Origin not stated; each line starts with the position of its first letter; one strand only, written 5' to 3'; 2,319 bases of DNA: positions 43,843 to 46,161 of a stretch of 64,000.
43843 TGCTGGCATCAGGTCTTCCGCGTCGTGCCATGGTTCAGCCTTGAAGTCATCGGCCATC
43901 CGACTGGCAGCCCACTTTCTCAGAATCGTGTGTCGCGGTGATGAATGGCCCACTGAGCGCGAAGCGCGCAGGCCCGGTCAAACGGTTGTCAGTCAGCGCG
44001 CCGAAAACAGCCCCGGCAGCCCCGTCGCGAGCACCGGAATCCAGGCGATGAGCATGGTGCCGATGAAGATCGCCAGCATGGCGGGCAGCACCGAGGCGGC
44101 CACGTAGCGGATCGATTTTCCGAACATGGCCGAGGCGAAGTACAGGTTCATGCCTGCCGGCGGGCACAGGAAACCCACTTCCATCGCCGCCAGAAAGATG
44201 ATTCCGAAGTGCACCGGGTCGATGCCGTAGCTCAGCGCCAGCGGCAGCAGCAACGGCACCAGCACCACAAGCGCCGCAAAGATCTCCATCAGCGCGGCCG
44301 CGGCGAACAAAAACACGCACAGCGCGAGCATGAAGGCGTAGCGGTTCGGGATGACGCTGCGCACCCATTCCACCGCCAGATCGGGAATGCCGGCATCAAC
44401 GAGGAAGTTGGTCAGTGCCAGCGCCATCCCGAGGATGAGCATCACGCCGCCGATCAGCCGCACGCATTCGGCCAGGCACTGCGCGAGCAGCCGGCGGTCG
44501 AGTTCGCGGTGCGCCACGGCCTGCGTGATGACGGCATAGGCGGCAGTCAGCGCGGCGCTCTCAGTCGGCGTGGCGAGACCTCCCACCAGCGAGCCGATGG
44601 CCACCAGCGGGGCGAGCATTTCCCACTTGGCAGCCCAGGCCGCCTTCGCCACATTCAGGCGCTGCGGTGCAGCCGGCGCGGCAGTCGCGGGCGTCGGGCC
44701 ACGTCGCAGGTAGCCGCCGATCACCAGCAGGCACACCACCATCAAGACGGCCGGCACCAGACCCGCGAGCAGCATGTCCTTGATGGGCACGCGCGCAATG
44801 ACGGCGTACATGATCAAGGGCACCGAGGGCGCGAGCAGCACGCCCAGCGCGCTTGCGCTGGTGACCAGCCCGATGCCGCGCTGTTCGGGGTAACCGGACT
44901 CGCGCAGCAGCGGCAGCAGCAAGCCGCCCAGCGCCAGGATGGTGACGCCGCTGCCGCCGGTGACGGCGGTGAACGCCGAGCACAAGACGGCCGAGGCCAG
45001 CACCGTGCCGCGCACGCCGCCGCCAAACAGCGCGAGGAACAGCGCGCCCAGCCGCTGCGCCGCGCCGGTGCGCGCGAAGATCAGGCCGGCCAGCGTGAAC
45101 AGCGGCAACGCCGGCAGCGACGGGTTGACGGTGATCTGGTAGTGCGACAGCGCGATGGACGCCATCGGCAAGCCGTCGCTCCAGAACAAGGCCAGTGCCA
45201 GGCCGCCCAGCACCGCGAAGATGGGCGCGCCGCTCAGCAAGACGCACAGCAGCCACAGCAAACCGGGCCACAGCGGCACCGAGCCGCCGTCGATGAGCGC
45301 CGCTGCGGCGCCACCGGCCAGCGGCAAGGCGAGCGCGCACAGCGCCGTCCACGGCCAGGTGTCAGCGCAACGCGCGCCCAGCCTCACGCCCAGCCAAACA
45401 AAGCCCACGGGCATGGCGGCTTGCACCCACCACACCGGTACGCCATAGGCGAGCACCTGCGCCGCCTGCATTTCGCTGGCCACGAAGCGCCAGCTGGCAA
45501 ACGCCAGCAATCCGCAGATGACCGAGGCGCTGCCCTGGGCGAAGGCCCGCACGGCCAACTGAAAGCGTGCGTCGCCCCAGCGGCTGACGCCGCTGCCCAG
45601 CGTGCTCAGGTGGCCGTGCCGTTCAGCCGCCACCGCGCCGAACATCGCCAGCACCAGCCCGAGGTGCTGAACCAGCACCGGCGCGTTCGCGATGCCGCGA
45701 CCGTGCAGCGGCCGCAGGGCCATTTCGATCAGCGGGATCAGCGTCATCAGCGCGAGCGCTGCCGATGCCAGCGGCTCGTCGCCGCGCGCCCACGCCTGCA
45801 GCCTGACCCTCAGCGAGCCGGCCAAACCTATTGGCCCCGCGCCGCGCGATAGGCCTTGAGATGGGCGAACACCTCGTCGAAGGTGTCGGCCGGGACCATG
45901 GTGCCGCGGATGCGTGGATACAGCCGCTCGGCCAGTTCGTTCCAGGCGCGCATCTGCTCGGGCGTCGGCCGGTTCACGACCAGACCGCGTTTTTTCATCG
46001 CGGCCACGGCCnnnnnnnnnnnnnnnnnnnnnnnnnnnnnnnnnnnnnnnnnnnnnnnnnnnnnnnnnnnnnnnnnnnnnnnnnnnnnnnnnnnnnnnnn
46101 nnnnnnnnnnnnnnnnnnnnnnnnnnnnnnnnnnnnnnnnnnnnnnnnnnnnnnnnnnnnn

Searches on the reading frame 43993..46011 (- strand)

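Call 74: search_protein_families(library=pfam, proteins=[window:43993-46011:-], max_evalue=0.00001)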
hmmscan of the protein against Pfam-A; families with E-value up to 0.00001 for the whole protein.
window:43993-46011:- (672 aa): 2 families
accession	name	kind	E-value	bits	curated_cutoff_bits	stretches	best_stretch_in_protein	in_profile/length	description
PF06808.19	DctM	-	1.3e-58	199.3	23.8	1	251-660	1-412/413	Tripartite ATP-independent periplasmic transporter, DctM component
PF04290.18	DctQ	-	9e-11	42.2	28.3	1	89-217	1-128/132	Tripartite ATP-independent periplasmic transporters, DctQ component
